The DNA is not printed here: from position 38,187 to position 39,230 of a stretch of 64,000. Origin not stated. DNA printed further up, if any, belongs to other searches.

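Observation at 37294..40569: selD is translationally coupled to an LprG/LppX-like lipoprotein and an MFS pump, an lprG-p55-like pair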

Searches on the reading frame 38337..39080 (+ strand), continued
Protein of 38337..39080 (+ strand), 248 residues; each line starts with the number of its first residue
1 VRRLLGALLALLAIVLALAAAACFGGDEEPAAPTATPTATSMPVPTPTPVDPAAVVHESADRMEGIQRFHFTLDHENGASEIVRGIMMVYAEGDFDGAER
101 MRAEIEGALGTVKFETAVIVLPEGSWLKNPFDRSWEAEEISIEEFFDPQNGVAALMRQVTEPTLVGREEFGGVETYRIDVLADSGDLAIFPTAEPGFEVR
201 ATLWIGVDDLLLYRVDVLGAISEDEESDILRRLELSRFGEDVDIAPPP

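Call 30: fold_search(model_id=the predicted structure, library=pdb)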
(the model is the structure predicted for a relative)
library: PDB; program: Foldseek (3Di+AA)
matches with E <= 10: 961; with E <= 0.001: 40
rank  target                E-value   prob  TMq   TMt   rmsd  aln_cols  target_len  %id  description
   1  3mh8_B                8.0e-13  1.00  0.61  0.76   3.8       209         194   18  Crystal structure of LprG from Mycobacterium tuberculosis (released 2010-09-01)
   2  4zra_C                1.0e-12  1.00  0.64  0.81   3.0       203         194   17  CRYSTAL STRUCTURE OF MYCOBACTERIUM TUBERCULOSIS LPRG BINDING TO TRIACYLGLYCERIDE (released 2016-02-10)
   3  3mha_B                1.7e-12  1.00  0.64  0.80   3.2       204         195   19  Crystal structure of LprG from Mycobacterium tuberculosis bound to PIM (released 2010-09-01)
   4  3mh8_A                2.6e-12  1.00  0.63  0.79   3.4       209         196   18  Crystal structure of LprG from Mycobacterium tuberculosis (released 2010-09-01)
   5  3mha_A                5.5e-12  1.00  0.62  0.78   3.6       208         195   18  Crystal structure of LprG from Mycobacterium tuberculosis bound to PIM (released 2010-09-01)
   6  3mh9_A                5.8e-12  1.00  0.66  0.79   3.0       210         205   18  Crystal structure of LprG mutant V91W from Mycobacterium tuberculosis (released 2010-09-01)
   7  4qa8                  6.2e-12  1.00  0.62  0.73   3.5       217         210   18  Crystal structure of LprF from Mycobacterium bovis (released 2014-10-22)
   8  3mh9_C                1.2e-11  1.00  0.65  0.77   3.6       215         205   19  Crystal structure of LprG mutant V91W from Mycobacterium tuberculosis (released 2010-09-01)
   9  2byo                  3.7e-10  1.00  0.55  0.72   4.2       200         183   22  Crystal structure of Mycobacterium tuberculosis lipoprotein LppX (Rv2945c) (released 2006-03-22)
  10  4z48_A                4.9e-07  1.00  0.31  0.32   9.4       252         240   13  Crystal structure of a DUF1329 family protein (DESPIG_00262) from Desulfovibrio piger ATCC 29098 at 1.75 A resolution (released 2015-04-22)
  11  3buu_B                2.7e-06  1.00  0.28  0.31  11.8       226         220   11  Crystal structure of LolA superfamily protein NE2245 from Nitrosomonas europaea (released 2008-01-22)
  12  7z6w                  3.6e-06  1.00  0.38  0.47   7.5       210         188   15  Complex of E. coli LolA and lipoprotein (released 2022-09-07)
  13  2v42_B                3.8e-06  1.00  0.34  0.31   7.6       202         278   14  Crystal structure of RseB: a sensor for periplasmic stress response in E. coli (released 2007-08-28)
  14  3buu_A                4.0e-06  1.00  0.28  0.30  11.2       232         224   11  Crystal structure of LolA superfamily protein NE2245 from Nitrosomonas europaea (released 2008-01-22)
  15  2p4b_C                4.9e-06  1.00  0.39  0.38   6.7       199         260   14  Crystal structure of E.coli RseB (released 2007-05-22)
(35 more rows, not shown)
